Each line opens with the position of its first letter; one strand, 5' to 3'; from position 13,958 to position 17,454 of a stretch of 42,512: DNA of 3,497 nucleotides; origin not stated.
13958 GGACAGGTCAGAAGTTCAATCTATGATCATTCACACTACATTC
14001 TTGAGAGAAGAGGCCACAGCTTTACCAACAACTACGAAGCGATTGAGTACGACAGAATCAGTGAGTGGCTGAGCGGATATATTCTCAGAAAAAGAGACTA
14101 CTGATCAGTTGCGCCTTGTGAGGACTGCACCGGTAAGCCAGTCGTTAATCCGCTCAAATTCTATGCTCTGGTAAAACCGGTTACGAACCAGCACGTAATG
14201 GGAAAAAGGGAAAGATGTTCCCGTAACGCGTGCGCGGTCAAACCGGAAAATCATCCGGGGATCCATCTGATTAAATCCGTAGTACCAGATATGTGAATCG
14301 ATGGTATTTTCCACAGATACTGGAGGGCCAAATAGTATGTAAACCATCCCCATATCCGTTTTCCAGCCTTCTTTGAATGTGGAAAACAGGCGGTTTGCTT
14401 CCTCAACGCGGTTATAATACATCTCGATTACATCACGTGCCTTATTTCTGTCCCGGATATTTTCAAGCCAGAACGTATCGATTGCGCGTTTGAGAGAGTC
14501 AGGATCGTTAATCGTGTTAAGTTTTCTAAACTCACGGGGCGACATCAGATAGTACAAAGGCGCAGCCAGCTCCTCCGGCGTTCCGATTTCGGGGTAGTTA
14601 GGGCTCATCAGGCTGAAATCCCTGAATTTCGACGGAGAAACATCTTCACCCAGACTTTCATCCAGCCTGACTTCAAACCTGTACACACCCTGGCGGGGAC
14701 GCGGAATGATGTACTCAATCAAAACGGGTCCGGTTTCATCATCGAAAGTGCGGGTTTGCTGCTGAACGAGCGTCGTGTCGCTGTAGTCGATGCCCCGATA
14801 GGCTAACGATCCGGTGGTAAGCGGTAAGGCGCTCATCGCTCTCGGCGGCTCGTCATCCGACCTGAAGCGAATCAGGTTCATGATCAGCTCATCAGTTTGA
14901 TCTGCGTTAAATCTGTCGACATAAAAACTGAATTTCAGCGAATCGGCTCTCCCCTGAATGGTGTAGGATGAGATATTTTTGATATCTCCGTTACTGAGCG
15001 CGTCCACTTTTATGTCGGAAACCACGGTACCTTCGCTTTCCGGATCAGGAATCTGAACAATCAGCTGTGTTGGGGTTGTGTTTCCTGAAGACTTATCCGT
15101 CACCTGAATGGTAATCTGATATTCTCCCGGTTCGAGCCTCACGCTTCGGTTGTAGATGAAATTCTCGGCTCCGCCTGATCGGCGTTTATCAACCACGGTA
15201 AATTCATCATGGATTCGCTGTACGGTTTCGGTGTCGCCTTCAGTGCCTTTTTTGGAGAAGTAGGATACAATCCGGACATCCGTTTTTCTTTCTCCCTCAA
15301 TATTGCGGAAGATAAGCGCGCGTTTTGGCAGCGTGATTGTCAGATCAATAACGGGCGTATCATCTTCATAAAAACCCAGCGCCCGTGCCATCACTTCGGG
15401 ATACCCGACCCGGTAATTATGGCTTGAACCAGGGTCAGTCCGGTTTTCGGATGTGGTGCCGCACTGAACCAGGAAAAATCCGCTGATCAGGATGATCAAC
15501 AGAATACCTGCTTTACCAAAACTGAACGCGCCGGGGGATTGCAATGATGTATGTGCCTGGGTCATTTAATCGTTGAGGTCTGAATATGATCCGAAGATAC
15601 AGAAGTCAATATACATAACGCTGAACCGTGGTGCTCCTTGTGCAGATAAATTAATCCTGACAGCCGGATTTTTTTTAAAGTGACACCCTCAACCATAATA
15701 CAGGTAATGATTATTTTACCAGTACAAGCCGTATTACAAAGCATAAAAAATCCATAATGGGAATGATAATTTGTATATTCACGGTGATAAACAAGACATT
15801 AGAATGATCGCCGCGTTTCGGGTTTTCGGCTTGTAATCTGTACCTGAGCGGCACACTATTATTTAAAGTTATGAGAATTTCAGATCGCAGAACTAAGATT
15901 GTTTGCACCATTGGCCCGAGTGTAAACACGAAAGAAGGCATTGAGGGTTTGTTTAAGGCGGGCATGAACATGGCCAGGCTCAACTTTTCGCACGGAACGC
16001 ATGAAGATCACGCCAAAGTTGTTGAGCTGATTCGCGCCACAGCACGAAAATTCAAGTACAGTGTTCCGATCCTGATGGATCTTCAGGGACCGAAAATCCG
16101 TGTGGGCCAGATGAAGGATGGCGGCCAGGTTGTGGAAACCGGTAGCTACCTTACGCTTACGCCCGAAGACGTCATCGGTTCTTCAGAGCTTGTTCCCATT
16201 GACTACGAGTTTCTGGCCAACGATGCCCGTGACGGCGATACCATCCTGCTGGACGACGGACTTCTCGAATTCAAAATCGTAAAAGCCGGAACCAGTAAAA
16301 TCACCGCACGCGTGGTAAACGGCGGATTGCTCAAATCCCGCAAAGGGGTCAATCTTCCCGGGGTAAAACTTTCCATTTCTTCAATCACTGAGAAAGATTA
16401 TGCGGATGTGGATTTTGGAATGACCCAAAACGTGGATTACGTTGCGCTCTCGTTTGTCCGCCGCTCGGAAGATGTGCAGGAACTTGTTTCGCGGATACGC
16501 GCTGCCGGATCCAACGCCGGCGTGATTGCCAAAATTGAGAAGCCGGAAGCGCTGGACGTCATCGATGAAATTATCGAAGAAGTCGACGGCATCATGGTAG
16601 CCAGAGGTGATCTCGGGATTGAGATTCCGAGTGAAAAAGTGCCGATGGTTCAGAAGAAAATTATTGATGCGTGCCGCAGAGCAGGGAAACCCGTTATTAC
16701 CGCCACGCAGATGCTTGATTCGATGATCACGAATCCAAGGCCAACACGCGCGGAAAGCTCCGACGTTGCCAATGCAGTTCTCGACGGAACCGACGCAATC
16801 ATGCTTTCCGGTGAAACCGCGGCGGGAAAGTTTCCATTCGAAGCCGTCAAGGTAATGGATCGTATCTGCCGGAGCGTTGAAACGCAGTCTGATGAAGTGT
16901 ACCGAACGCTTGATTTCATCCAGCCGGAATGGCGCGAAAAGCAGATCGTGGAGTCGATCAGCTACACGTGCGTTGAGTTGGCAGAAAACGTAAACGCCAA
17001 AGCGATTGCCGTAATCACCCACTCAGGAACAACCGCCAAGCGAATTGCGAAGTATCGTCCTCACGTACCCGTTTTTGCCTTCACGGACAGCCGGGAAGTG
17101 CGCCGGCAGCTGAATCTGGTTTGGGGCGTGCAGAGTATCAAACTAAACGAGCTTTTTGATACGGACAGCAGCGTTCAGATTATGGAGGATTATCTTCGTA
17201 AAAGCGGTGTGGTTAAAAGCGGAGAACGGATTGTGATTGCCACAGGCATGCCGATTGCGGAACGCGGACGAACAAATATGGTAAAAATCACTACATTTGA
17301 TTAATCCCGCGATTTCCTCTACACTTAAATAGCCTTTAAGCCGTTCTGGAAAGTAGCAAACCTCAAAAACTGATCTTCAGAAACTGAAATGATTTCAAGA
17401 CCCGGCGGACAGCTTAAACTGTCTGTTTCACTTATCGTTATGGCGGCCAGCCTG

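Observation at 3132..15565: Three paralogous GWxTD lipoproteins bracket a T9SS metalloprotease, a regulator-less SusC/SusD pair and a Calx-beta lipoprotein: candidate uncharacterised surface protein/peptide-harvesting locus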

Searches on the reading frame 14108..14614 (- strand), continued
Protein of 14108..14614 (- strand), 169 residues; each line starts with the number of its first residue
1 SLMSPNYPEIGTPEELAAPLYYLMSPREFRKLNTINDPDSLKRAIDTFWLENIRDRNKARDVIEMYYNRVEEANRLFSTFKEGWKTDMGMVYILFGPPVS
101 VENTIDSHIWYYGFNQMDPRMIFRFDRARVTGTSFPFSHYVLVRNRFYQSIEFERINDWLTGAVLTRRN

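Call 70: find_encoding_contigs(protein=P0491, flank=10000, max_places=1)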
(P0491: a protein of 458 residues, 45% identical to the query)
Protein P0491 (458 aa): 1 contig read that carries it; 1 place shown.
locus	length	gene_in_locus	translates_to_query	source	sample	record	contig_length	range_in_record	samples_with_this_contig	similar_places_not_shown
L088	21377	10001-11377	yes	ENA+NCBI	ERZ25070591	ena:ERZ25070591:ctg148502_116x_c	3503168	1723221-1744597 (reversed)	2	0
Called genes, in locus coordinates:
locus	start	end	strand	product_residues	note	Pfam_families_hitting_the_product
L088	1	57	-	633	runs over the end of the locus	PF13583:Reprolysin_4 (weak), PF13688:Reprolysin_5, PF13582:Reprolysin_3, PF18962:Por_Secre_tail (weak)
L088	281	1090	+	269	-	PF01255:Prenyltransf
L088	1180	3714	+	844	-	PF07244:POTRA (weak), PF08479:POTRA_2 (faint), PF07244:POTRA, PF01103:Omp85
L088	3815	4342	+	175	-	PF03938:OmpH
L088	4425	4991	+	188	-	PF03938:OmpH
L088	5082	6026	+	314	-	PF02548:Pantoate_transf, PF13714:PEP_mutase (weak)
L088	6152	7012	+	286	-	PF01975:SurE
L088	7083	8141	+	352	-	PF07705:CARDB (weak), PF10633:NPCBM_assoc (weak), PF11614:FixG_C (weak), PF18962:Por_Secre_tail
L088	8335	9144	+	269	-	PF04784:DUF547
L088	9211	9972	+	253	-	PF00121:TIM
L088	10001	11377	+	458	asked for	PF20094:GWxTD_dom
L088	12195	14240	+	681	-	PF13229:Beta_helix, PF18962:Por_Secre_tail (weak)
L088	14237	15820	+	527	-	PF13860:FlgD_ig (faint), PF18962:Por_Secre_tail (weak)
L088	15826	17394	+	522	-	PF18962:Por_Secre_tail (weak)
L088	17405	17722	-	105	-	PF09723:Zn_ribbon_8 (weak)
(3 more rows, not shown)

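Call 71: find_encoding_contigs(protein=P0456, flank=10000, max_places=1)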
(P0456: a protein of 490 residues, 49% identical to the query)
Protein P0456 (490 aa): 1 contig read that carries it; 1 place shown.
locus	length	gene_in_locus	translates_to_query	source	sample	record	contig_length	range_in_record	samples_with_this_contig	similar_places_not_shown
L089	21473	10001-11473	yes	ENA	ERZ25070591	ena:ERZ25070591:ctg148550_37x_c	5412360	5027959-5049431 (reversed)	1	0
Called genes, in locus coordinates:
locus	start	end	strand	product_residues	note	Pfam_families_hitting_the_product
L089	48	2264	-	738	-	PF02585:PIG-L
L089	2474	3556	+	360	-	PF05343:Peptidase_M42, PF01546:Peptidase_M20, PF02127:Peptidase_M18 (weak)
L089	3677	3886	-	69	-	PF00313:CSD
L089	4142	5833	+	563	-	PF01039:Carboxyl_trans, PF03255:ACCA (faint), PF06833:MdcE (faint)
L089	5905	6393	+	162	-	PF10002:DUF2243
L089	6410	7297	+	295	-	PF09678:Caa3_CtaG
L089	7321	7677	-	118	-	-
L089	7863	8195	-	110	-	PF18480:DUF5615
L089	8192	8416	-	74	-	PF04255:DUF433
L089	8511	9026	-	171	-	-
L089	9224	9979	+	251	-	PF00121:TIM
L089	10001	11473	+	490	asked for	PF20094:GWxTD_dom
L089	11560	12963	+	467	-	PF00884:Sulfatase, PF01663:Phosphodiest, PF16347:SGSH_C (weak)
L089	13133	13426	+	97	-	-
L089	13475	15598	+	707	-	PF00884:Sulfatase, PF01663:Phosphodiest (faint), PF16347:SGSH_C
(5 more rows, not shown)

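Call 89: find_encoding_contigs(protein=P0398, flank=8000, max_places=1)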
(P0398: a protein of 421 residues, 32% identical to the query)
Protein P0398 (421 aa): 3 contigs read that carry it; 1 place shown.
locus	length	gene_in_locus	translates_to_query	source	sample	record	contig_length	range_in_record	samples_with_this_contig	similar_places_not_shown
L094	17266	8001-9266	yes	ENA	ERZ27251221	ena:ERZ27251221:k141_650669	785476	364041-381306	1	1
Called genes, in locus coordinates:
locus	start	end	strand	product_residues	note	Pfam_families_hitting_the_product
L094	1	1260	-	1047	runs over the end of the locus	PF18962:Por_Secre_tail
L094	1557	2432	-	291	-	PF16881:LIAS_N (weak), PF04055:Radical_SAM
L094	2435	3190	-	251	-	-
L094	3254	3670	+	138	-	PF02566:OsmC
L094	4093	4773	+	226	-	PF03167:UDG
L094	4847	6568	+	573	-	PF07244:POTRA (faint), PF01103:Omp85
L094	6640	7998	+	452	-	PF02646:RmuC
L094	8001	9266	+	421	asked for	PF20094:GWxTD_dom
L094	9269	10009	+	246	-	PF08032:SpoU_sub_bind, PF00588:SpoU_methylase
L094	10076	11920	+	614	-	PF13231:PMT_2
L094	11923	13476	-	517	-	-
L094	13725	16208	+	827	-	PF17900:Peptidase_M1_N, PF01433:Peptidase_M1, PF18962:Por_Secre_tail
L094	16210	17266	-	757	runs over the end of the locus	-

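Call 90: find_encoding_contigs(protein=P0329, flank=8000, max_places=1)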
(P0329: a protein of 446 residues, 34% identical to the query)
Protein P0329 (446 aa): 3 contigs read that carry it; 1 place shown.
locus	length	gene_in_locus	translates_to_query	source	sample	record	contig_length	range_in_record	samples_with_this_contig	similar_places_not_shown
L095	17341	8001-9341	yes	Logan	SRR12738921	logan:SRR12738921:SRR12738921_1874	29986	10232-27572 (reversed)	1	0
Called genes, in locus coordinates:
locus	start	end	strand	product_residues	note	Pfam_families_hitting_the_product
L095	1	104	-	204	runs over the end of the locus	-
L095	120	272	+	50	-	-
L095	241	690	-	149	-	-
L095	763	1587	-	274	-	-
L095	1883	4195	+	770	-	PF13620:CarboxypepD_reg, PF13715:CarbopepD_reg_2, PF09430:EMC7_beta-sandw (weak), PF07715:Plug, PF00593:TonB_dep_Rec_b-barrel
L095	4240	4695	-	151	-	PF00383:dCMP_cyt_deam_1, PF14437:MafB19-deam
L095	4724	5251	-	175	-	PF25087:GMPPB_C (faint), PF21711:DCTN5, PF25084:LbH_EIF2B (weak), PF00132:Hexapep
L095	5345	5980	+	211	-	PF08712:Nfu_N, PF01106:NifU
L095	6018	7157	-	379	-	PF07719:TPR_2 (faint), PF13428:TPR_14 (faint), PF14559:TPR_19 (faint), PF00515:TPR_1 (faint), PF13432:TPR_16 (faint)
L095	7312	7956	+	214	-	PF00795:CN_hydrolase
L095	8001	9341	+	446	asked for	PF20094:GWxTD_dom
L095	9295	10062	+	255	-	PF08032:SpoU_sub_bind, PF00588:SpoU_methylase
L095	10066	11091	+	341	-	PF04613:LpxD, PF25084:LbH_EIF2B (weak), PF25087:GMPPB_C, PF00132:Hexapep, PF14602:Hexapep_2 (faint), PF00132:Hexapep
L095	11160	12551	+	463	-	PF03331:LpxC, PF07977:FabA, PF22817:ApeP-like (weak), PF22818:ApeI-like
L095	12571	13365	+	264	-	PF25084:LbH_EIF2B (weak), PF25087:GMPPB_C, PF00132:Hexapep, PF14602:Hexapep_2 (faint), PF00132:Hexapep, PF13720:Acetyltransf_11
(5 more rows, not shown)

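Call 91: find_encoding_contigs(protein=P0470, flank=8000, max_places=1)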
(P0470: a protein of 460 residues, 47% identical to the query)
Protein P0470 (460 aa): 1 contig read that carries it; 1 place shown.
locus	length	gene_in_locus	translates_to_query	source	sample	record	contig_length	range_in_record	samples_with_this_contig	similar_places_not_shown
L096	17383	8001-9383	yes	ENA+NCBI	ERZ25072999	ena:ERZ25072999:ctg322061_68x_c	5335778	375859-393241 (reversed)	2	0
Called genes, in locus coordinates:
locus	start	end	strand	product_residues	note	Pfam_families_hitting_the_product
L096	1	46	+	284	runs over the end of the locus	PF02548:Pantoate_transf, PF13714:PEP_mutase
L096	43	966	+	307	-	PF01975:SurE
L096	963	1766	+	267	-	PF04784:DUF547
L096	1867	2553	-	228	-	PF02163:Peptidase_M50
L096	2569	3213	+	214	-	PF00578:AhpC-TSA, PF08534:Redoxin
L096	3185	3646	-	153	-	-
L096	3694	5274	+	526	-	PF02934:GatB_N, PF02637:GatB_Yqey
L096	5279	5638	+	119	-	PF07883:Cupin_2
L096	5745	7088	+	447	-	-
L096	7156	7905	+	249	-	PF00121:TIM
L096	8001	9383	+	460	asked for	PF20094:GWxTD_dom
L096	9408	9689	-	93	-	PF09723:Zn_ribbon_8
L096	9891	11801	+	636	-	PF02368:Big_2, PF26918:Ig_Eae (faint), PF22359:Big-like (weak), PF08309:LVIVD (faint)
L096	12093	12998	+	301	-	PF00355:Rieske, PF00848:Ring_hydroxyl_A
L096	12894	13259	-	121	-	-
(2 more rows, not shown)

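Call 92: find_encoding_contigs(protein=P0313, flank=8000, max_places=1)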
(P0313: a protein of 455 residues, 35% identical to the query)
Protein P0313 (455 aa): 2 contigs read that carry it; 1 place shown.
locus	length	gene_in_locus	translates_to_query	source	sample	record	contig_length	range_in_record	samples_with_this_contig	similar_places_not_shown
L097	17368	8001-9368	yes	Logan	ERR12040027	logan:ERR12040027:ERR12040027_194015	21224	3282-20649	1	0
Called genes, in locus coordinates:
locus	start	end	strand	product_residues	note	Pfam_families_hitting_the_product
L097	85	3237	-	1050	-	PF25852:DUF6242_C (faint), PF15902:Sortilin-Vps10 (faint), PF18962:Por_Secre_tail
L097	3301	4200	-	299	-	PF04055:Radical_SAM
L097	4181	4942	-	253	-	-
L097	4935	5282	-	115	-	PF11009:BrxC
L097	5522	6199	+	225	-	PF03167:UDG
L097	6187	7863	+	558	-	-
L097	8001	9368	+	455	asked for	PF20094:GWxTD_dom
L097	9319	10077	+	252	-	PF08032:SpoU_sub_bind, PF00588:SpoU_methylase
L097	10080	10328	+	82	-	PF04255:DUF433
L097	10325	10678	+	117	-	PF01927:Mut7-C, PF18480:DUF5615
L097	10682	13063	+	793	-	PF17900:Peptidase_M1_N, PF01433:Peptidase_M1, PF18962:Por_Secre_tail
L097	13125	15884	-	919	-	PF00133:tRNA-synt_1, PF09334:tRNA-synt_1g, PF13603:tRNA-synt_1_2 (weak), PF08264:Anticodon_1, PF10458:Val_tRNA-synt_C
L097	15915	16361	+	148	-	PF22544:HYDIN_VesB_CFA65-like_Ig, PF07610:DUF1573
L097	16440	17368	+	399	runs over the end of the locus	PF00155:Aminotran_1_2, PF01041:DegT_DnrJ_EryC1 (weak)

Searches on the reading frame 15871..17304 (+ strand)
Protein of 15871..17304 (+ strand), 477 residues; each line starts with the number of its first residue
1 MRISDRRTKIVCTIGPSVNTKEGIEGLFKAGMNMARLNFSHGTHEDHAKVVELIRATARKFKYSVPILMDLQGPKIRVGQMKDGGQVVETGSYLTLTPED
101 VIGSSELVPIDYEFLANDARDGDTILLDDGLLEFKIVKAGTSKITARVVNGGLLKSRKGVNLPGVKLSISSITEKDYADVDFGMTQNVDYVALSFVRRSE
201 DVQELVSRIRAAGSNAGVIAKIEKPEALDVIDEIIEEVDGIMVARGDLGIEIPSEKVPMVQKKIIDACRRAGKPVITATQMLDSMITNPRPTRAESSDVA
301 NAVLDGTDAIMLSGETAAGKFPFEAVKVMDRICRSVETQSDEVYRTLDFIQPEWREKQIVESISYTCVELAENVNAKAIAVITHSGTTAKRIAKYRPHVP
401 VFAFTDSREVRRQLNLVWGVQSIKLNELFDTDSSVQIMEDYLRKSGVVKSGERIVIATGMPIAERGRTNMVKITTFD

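Call 4: search_protein_families(library=pfam, proteins=[window:15871-17304:+], max_evalue=0.01)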
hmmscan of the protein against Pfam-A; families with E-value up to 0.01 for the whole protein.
window:15871-17304:+ (477 aa): 2 families
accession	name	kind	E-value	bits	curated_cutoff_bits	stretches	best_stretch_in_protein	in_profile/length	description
PF00224.27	PK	-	1.8e-124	415.6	30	1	6-326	2-328/328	Pyruvate kinase, barrel domain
PF02887.21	PK_C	-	1.2e-34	119.3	28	1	361-473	1-113/114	Pyruvate kinase, alpha/beta domain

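Call 5: search_protein_families(library=ncbifam, proteins=[window:15871-17304:+], max_evalue=0.01)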
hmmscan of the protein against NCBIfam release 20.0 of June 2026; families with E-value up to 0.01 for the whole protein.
window:15871-17304:+ (477 aa): 9 families
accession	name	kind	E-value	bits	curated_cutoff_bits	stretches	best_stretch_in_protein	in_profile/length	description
NF004978.0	PRK06354.1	subfamily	3.7e-177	590.4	462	1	4-474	6-476/590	pyruvate kinase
TIGR01064.1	pyruv_kin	equivalog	3e-172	573.4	306.4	1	6-475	1-475/476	pyruvate kinase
NF004886.0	PRK06247.1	subfamily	6.2e-171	569.3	623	1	5-475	4-469/476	pyruvate kinase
NF004491.0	PRK05826.1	subfamily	1.6e-170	567.7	432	1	5-476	4-475/477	pyruvate kinase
NF006664.0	PRK09206.1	equivalog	2e-143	478.3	686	1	6-474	2-468/470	pyruvate kinase PykF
NF005234.0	PRK06739.1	equivalog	3.7e-99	332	564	1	11-338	6-330/352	pyruvate kinase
NF011314.0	PRK14725.1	equivalog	1e-64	218.9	642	2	116-342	370-599/614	pyruvate kinase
TIGR03239.1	GarL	equivalog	0.0021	17.7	406.75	0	194-274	117-205/249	2-dehydro-3-deoxyglucarate aldolase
NF007849.0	PRK10558.1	equivalog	0.0091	15.4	393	0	197-273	127-211/256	2-dehydro-3-deoxyglucarate aldolase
